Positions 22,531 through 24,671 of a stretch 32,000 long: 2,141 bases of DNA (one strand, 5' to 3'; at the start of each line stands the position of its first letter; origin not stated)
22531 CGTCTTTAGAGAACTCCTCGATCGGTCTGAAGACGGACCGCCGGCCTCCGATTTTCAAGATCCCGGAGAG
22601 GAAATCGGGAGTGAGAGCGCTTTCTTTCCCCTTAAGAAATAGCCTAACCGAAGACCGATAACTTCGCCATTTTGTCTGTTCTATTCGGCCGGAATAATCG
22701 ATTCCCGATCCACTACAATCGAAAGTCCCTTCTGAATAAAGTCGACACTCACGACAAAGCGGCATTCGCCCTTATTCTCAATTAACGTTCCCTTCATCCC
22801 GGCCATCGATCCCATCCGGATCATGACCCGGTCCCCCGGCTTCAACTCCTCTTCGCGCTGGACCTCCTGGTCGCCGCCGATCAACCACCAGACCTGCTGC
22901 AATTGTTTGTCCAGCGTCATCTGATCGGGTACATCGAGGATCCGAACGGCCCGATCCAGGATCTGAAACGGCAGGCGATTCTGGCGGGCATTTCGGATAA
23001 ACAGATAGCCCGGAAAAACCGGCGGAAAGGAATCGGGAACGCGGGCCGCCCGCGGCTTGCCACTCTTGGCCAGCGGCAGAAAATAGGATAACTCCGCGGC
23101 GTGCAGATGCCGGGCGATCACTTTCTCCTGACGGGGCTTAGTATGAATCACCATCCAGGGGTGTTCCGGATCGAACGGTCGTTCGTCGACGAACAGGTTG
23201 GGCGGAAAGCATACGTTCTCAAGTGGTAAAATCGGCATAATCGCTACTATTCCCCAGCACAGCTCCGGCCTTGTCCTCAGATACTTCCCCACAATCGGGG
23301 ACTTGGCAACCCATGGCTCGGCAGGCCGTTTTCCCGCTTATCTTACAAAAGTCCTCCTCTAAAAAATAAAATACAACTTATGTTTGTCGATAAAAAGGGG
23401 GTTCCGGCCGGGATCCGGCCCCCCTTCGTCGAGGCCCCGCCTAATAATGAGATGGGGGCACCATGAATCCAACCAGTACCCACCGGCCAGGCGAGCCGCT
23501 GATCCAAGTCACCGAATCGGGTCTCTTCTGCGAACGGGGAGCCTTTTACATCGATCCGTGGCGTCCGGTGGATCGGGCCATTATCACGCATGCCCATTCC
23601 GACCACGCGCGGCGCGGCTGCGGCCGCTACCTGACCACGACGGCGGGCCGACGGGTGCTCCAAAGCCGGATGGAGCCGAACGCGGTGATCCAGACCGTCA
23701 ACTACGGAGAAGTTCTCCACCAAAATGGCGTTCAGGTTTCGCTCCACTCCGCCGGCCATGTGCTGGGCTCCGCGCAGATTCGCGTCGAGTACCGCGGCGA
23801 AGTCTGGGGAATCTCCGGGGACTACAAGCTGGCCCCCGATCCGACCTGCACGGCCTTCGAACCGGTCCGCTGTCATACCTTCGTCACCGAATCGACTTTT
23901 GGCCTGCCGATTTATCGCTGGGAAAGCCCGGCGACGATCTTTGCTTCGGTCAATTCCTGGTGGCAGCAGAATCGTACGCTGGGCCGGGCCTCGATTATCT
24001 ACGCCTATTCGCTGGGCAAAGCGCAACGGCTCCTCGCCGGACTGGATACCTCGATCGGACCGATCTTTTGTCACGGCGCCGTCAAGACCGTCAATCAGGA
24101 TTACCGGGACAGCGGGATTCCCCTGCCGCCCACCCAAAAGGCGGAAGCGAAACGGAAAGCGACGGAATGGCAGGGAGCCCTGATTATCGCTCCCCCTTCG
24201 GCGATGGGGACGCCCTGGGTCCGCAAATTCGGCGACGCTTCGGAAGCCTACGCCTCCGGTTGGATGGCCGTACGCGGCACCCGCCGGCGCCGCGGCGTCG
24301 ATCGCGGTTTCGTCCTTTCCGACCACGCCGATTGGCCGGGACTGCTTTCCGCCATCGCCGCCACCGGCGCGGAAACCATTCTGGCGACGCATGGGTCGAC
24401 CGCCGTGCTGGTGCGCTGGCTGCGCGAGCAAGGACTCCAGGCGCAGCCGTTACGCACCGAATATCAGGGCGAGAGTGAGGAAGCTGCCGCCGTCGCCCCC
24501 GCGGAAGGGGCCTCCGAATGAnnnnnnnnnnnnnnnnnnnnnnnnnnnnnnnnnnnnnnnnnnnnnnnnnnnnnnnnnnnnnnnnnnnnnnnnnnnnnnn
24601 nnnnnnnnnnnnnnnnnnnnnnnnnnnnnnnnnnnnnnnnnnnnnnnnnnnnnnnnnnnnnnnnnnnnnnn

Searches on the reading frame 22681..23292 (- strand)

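Call 26: search_protein_families(library=pfam, proteins=[window:22681-23292:-], max_evalue=0.001)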
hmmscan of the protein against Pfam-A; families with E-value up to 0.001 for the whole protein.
window:22681-23292:- (203 aa): 1 family
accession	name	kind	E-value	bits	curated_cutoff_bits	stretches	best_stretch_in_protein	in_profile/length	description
PF02357.24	NusG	-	7.2e-10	39.7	22.2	1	45-111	2-65/93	Transcription termination factor nusG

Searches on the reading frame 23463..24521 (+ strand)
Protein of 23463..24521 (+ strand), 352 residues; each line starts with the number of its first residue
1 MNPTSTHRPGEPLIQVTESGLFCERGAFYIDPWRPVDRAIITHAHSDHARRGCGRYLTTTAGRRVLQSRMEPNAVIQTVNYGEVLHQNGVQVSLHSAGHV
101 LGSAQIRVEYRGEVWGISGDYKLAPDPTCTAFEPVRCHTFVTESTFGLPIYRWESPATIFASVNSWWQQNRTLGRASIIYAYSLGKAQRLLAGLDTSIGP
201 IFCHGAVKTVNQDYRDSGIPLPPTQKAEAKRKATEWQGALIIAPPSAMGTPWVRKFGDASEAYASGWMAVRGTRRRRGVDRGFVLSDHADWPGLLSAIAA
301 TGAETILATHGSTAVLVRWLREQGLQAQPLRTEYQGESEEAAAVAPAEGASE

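Call 26: search_protein_families(library=pfam, proteins=[window:23463-24521:+], max_evalue=0.001)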
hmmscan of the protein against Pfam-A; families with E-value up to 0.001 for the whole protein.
window:23463-24521:+ (352 aa): 1 family
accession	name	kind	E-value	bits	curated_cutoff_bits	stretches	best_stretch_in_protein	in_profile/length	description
PF00753.33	Lactamase_B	-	1.4e-05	25.6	22.7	0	31-49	39-57/196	Metallo-beta-lactamase superfamily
